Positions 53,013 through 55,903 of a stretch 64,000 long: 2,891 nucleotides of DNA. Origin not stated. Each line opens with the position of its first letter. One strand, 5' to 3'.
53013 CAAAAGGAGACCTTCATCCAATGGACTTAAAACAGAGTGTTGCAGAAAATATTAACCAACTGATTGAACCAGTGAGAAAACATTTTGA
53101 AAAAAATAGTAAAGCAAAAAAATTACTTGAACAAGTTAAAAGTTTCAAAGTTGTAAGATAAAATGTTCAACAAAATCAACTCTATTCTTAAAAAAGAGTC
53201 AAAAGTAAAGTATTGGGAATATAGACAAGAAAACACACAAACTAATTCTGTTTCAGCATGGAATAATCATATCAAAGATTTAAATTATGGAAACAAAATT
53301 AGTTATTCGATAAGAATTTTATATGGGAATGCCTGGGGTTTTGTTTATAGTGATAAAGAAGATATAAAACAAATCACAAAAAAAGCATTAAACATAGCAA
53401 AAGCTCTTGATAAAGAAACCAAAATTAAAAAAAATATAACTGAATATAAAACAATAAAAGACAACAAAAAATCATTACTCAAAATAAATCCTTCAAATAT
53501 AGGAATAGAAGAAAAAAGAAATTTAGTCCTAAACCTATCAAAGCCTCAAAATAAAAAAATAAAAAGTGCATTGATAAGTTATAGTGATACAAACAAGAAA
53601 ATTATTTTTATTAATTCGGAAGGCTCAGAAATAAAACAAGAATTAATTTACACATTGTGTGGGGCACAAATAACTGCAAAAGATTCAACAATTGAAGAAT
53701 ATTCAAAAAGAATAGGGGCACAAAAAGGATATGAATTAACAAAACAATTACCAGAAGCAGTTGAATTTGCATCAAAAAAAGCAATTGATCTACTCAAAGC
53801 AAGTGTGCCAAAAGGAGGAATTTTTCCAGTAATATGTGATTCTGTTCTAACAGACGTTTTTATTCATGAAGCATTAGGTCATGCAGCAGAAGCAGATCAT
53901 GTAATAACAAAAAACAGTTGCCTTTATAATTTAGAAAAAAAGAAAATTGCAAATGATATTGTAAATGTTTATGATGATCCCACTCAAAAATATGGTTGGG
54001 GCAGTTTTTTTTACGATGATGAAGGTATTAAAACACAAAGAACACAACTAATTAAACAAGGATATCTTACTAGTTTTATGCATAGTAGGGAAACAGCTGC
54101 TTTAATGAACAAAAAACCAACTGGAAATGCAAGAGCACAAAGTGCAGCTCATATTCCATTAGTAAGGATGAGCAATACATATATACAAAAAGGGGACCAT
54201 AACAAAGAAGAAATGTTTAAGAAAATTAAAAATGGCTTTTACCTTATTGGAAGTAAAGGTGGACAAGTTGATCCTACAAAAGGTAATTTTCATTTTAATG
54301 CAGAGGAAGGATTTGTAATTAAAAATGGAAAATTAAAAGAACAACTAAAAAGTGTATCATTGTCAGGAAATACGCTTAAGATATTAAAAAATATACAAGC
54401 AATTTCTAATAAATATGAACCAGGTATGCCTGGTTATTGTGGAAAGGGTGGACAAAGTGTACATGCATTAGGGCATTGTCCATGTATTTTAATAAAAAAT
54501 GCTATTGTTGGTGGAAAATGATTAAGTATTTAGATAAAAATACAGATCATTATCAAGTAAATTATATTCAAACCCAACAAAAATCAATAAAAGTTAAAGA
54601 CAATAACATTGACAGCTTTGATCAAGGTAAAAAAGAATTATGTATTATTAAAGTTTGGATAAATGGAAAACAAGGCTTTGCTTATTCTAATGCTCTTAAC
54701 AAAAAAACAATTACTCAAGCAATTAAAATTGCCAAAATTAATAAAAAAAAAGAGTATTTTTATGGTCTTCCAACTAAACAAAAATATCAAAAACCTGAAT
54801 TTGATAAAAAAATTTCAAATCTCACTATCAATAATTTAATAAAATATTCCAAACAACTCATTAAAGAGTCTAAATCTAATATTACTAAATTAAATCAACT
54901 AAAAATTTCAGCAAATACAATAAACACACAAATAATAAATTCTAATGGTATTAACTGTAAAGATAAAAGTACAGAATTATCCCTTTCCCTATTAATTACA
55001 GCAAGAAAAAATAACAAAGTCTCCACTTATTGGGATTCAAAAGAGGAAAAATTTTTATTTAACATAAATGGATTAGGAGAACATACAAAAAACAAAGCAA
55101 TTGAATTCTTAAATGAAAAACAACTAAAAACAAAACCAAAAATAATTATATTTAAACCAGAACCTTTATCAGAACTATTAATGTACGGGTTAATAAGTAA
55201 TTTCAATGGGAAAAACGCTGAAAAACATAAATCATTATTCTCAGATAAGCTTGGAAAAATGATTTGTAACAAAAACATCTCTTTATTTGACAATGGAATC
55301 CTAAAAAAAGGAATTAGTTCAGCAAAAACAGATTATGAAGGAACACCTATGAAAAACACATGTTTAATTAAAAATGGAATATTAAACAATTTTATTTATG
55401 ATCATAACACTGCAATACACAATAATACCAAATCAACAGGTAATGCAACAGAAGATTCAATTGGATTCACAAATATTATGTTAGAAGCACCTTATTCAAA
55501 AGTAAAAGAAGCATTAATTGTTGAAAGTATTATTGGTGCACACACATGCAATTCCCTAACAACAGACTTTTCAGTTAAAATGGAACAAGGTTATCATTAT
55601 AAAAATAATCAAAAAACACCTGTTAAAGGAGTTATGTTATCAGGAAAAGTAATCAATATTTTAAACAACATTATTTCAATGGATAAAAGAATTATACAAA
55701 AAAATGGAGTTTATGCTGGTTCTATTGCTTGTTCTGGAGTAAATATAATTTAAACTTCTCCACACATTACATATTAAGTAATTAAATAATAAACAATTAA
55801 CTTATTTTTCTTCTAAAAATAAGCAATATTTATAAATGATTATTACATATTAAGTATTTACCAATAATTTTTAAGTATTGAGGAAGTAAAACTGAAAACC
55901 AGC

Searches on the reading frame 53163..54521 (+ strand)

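Call 32: search_protein_families(library=pfam, proteins=[window:53163-54521:+], max_evalue=0.001)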
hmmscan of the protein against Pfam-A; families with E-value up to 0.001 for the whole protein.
window:53163-54521:+ (452 aa): 3 families
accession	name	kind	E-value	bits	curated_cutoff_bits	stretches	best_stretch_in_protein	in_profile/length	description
PF19289.4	PmbA_TldD_3rd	-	3.8e-64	216.3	22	1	220-450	3-219/220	PmbA/TldA metallopeptidase C-terminal domain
PF01523.21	PmbA_TldD_1st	-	2.7e-10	40.7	20.9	1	21-79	4-65/65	PmbA/TldA metallopeptidase domain 1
PF19290.4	PmbA_TldD_2nd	-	2.7e-08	34.7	20.9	1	109-211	2-109/109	PmbA/TldA metallopeptidase central domain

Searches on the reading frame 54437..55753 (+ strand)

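Call 32: search_protein_families(library=pfam, proteins=[window:54437-55753:+], max_evalue=0.001)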
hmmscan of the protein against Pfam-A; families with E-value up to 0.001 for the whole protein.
window:54437-55753:+ (438 aa): 3 families
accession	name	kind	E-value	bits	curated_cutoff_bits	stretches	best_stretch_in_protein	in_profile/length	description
PF19289.4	PmbA_TldD_3rd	-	2.5e-44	151.5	22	1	237-437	6-218/220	PmbA/TldA metallopeptidase C-terminal domain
PF19290.4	PmbA_TldD_2nd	-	1.2e-06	29.3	20.9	1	129-222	6-106/109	PmbA/TldA metallopeptidase central domain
PF01523.21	PmbA_TldD_1st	-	3.5e-06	27.5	20.9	1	41-99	3-61/65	PmbA/TldA metallopeptidase domain 1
